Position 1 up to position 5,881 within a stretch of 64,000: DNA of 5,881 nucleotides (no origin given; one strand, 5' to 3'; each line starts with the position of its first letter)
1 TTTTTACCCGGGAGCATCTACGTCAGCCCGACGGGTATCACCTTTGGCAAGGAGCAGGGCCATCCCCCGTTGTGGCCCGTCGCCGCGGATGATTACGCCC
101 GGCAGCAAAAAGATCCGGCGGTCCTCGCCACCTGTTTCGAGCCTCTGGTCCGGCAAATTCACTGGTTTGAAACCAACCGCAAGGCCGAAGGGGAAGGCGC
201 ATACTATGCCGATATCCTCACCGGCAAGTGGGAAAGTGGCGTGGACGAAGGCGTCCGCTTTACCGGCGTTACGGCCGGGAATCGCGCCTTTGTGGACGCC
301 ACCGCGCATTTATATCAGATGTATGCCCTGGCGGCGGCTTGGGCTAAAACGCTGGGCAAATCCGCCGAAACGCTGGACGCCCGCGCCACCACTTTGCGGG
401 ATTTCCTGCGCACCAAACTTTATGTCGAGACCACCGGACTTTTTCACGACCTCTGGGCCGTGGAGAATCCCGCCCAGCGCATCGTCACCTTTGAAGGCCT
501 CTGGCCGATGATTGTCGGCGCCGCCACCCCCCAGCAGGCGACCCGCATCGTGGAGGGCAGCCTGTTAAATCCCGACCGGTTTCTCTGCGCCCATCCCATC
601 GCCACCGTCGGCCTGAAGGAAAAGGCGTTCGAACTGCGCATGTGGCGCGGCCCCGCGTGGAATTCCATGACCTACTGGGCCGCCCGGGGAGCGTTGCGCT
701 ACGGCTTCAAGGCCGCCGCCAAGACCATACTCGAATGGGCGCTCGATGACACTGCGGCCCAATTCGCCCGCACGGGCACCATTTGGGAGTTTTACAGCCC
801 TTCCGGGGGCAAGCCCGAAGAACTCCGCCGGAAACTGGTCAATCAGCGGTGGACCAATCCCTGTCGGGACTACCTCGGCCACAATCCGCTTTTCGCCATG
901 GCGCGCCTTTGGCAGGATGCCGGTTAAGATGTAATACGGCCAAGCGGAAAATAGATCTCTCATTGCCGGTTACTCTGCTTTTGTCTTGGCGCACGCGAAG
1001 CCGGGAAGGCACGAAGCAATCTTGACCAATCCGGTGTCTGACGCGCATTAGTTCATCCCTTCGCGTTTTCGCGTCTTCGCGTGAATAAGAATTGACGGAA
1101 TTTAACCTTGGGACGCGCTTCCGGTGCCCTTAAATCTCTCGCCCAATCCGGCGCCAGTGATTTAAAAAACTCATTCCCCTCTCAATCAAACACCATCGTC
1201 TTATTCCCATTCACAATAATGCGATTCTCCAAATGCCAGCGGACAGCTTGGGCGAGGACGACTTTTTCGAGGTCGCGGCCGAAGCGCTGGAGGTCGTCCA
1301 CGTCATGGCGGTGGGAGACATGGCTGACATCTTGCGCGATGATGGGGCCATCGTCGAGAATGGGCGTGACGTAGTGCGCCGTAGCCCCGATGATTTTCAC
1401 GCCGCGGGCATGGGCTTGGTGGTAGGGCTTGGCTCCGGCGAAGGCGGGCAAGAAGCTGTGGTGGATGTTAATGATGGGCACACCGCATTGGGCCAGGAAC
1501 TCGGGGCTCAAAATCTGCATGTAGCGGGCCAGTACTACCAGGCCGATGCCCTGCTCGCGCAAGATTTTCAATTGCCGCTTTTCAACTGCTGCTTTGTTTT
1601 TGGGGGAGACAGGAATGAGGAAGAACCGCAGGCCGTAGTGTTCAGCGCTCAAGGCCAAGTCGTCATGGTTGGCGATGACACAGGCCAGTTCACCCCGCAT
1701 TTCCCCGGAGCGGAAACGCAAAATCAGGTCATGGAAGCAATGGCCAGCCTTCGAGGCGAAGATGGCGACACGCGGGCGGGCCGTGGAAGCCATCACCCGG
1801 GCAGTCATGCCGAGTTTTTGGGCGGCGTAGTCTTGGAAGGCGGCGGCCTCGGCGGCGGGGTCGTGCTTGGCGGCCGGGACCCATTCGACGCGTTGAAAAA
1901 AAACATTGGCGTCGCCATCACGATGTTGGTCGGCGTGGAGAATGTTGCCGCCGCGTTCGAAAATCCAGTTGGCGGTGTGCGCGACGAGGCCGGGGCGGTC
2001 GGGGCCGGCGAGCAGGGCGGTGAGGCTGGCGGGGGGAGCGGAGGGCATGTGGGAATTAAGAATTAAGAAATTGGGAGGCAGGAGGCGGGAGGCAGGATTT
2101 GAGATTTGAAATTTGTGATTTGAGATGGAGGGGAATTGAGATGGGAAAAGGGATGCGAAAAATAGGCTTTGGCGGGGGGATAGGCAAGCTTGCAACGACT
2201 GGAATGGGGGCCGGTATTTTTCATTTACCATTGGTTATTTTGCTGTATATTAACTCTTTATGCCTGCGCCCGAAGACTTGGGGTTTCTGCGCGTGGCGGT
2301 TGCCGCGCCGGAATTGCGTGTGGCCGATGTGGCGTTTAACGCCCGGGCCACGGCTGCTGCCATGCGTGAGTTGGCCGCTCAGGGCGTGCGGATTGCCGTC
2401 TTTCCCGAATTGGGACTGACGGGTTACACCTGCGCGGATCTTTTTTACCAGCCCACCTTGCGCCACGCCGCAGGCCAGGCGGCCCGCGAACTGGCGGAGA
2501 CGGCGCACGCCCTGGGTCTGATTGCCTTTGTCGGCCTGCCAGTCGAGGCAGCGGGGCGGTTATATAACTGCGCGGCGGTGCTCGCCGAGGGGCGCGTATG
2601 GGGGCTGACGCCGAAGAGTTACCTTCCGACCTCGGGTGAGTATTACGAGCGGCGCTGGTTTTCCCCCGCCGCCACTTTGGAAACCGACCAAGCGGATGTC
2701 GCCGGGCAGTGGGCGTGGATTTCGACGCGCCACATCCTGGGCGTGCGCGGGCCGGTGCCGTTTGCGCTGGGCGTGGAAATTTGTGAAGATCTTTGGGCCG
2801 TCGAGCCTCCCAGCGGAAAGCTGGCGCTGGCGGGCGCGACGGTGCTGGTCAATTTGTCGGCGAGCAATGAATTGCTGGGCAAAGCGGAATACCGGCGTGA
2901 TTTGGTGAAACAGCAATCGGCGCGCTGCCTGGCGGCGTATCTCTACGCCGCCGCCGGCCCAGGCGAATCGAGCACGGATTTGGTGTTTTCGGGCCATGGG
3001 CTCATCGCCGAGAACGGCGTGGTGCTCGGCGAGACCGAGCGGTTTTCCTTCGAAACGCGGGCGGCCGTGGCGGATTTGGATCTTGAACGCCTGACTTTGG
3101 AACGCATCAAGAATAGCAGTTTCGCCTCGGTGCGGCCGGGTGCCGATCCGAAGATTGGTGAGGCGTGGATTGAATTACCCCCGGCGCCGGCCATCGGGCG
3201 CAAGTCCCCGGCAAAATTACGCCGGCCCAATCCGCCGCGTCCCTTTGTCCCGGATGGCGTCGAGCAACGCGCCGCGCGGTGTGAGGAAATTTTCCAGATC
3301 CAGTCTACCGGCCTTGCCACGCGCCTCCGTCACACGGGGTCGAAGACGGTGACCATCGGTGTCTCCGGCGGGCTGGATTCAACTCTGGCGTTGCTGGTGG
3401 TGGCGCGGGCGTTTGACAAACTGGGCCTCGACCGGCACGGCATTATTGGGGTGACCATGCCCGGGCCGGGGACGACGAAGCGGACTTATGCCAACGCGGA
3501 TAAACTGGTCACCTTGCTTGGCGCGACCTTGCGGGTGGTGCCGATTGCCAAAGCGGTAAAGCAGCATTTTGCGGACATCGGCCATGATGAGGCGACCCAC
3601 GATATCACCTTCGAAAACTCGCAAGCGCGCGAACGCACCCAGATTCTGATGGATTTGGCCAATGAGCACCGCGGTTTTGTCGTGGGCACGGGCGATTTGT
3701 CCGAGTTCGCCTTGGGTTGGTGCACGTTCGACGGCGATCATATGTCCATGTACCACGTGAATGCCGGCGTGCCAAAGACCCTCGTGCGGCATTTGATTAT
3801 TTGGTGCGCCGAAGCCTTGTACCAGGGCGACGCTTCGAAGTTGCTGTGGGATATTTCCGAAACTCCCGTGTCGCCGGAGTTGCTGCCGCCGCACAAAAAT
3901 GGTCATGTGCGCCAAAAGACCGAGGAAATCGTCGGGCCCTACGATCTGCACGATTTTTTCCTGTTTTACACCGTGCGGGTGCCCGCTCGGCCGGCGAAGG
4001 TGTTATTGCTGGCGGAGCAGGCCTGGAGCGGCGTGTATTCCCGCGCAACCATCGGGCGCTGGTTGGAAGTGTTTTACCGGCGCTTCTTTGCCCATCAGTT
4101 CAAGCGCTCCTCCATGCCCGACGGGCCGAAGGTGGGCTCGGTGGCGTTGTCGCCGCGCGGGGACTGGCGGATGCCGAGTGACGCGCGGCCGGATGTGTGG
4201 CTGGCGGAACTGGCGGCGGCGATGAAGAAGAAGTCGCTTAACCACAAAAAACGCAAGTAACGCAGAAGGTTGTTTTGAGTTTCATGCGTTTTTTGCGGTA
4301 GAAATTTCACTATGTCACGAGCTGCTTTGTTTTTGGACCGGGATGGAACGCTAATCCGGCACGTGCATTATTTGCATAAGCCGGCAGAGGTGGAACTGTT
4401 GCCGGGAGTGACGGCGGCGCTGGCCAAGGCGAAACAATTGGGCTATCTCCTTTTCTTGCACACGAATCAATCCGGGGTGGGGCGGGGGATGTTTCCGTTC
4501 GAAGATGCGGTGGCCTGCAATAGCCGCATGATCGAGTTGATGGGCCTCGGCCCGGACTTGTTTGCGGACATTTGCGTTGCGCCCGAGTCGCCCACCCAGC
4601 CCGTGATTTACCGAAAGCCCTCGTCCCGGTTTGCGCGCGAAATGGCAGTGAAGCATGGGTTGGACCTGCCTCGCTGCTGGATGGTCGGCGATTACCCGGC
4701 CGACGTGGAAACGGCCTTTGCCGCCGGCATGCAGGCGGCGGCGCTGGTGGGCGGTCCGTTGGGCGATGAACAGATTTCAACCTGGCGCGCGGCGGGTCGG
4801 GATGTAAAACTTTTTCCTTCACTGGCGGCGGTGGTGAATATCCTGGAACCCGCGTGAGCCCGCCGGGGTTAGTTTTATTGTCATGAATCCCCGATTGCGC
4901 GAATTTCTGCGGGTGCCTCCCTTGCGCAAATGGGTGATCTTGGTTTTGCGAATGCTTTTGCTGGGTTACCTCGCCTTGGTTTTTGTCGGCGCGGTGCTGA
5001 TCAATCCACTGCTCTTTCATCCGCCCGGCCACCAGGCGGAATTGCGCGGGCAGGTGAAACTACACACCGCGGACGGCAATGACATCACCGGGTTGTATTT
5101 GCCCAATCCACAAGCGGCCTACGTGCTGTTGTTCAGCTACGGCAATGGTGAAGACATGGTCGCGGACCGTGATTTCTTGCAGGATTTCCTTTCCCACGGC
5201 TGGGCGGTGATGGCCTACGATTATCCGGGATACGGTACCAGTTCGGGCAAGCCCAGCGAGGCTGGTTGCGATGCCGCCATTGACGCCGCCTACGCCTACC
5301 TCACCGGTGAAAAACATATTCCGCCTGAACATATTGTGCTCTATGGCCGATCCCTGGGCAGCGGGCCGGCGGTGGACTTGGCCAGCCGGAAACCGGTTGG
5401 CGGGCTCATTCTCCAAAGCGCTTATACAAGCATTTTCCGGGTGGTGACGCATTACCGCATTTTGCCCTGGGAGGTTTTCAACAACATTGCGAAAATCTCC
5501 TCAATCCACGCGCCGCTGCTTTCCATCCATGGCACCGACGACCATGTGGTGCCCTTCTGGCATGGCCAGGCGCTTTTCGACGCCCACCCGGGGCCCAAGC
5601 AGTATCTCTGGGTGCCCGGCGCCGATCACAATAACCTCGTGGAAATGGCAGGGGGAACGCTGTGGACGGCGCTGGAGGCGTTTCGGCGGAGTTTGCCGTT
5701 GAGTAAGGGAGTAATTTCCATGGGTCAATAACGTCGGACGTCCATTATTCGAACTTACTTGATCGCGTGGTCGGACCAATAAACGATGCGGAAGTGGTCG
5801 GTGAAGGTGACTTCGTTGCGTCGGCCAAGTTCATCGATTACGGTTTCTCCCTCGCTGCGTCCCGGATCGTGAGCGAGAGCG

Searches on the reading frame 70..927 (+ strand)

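Call 53: search_protein_families(library=ncbifam, proteins=[window:70-927:+], max_evalue=1e-8)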
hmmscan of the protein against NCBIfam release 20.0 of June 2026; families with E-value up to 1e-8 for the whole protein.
window:70-927:+ (285 aa): 2 families
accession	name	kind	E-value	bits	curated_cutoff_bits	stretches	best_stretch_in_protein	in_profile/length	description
NF007525.0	PRK10137.1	equivalog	2.2e-13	49.3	625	1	75-248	581-765/790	alpha-glucosidase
NF047898.1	GluglyHdase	equivalog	2.1e-09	36.6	550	0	89-262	259-433/442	glucosylglycerate hydrolase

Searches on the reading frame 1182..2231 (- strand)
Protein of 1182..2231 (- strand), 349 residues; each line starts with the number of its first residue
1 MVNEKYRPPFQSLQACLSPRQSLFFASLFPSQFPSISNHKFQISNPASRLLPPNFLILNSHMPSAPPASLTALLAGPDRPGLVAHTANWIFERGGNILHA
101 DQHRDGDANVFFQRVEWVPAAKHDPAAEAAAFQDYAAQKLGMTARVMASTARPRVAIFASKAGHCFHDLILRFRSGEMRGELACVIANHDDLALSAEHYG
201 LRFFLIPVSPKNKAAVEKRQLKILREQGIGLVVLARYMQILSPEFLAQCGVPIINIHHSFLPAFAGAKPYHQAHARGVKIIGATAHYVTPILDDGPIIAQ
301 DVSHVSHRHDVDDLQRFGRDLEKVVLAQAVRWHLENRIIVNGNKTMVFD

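Call 53: search_protein_families(library=ncbifam, proteins=[window:1182-2231:-], max_evalue=1e-8)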
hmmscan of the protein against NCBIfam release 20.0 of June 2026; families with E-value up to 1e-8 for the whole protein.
window:1182-2231:- (349 aa): 4 families
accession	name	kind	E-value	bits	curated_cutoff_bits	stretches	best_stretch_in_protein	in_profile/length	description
NF004684.0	PRK06027.1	subfamily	6.3e-106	354.2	223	1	73-348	10-285/286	formyltetrahydrofolate deformylase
TIGR00655.1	PurU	equivalog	1.9e-103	345.9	285.95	1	73-348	4-280/280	formyltetrahydrofolate deformylase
TIGR00639.1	PurN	equivalog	2.6e-30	105.4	150.1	1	154-339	2-190/192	phosphoribosylglycinamide formyltransferase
TIGR00460.1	fmt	equivalog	1.6e-12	47.2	201.5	1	213-329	65-180/315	methionyl-tRNA formyltransferase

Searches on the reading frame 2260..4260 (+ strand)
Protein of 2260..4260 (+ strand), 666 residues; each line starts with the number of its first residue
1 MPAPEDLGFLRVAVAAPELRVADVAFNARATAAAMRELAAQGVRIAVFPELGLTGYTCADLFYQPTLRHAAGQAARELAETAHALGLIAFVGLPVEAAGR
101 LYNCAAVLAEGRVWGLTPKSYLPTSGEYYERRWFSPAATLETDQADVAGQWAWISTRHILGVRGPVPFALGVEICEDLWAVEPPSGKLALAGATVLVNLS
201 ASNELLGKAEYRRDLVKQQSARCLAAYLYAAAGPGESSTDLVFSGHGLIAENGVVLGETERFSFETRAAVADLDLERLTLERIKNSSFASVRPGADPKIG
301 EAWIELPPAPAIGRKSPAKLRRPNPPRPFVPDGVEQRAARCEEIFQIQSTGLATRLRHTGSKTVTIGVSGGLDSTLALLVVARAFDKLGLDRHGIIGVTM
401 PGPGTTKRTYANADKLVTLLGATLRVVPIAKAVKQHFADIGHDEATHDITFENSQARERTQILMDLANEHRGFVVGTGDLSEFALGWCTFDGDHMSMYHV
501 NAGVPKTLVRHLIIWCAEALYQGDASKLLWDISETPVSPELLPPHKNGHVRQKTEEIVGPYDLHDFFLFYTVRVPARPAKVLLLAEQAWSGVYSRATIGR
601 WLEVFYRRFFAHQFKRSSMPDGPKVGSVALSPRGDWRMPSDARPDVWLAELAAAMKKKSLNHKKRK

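Call 53: search_protein_families(library=ncbifam, proteins=[window:2260-4260:+], max_evalue=1e-8)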
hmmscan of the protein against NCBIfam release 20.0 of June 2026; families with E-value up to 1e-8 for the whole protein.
window:2260-4260:+ (666 aa): 6 families
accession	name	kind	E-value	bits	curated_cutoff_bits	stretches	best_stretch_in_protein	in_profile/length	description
NF002730.0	PRK02628.1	equivalog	4.1e-255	848.1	473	1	6-657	9-676/677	NAD(+) synthase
NF010588.0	PRK13981.1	equivalog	4.1e-68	230.1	479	1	10-639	5-537/546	NAD+ synthase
NF010587.0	PRK13980.1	equivalog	7.4e-24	84.4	255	1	339-512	9-174/267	NAD+ synthase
TIGR00552.1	nadE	equivalog_domain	2.7e-19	69.4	63.65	1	352-514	13-172/251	NAD(+) synthase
NF001979.1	PRK00768.1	equivalog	2e-11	43.9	250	1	351-496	27-177/266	NAD(+) synthase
TIGR03381.1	agmatine_aguB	equivalog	4.2e-11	42.7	410.25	0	16-139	5-133/279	N-carbamoylputrescine amidase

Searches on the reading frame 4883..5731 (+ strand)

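Call 53: search_protein_families(library=ncbifam, proteins=[window:4883-5731:+], max_evalue=1e-8)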
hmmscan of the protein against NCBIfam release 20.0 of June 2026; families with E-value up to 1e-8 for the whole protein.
window:4883-5731:+ (282 aa): 0 families

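Call 79: search_protein_families(library=pfam, proteins=[window:4883-5731:+], max_evalue=0.00001)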
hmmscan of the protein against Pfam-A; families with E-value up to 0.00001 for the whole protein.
window:4883-5731:+ (282 aa): 3 families
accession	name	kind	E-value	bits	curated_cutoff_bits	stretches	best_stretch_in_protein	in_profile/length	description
PF00561.26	Abhydrolase_1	-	3.6e-13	50.2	25.8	1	81-180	2-102/245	alpha/beta hydrolase fold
PF12146.15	Hydrolase_4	-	7.5e-13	48.8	27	1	81-184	6-113/239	Serine aminopeptidase, S33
PF12697.13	Abhydrolase_6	-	9.8e-06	26.8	26.3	1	97-184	18-95/217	Alpha/beta hydrolase family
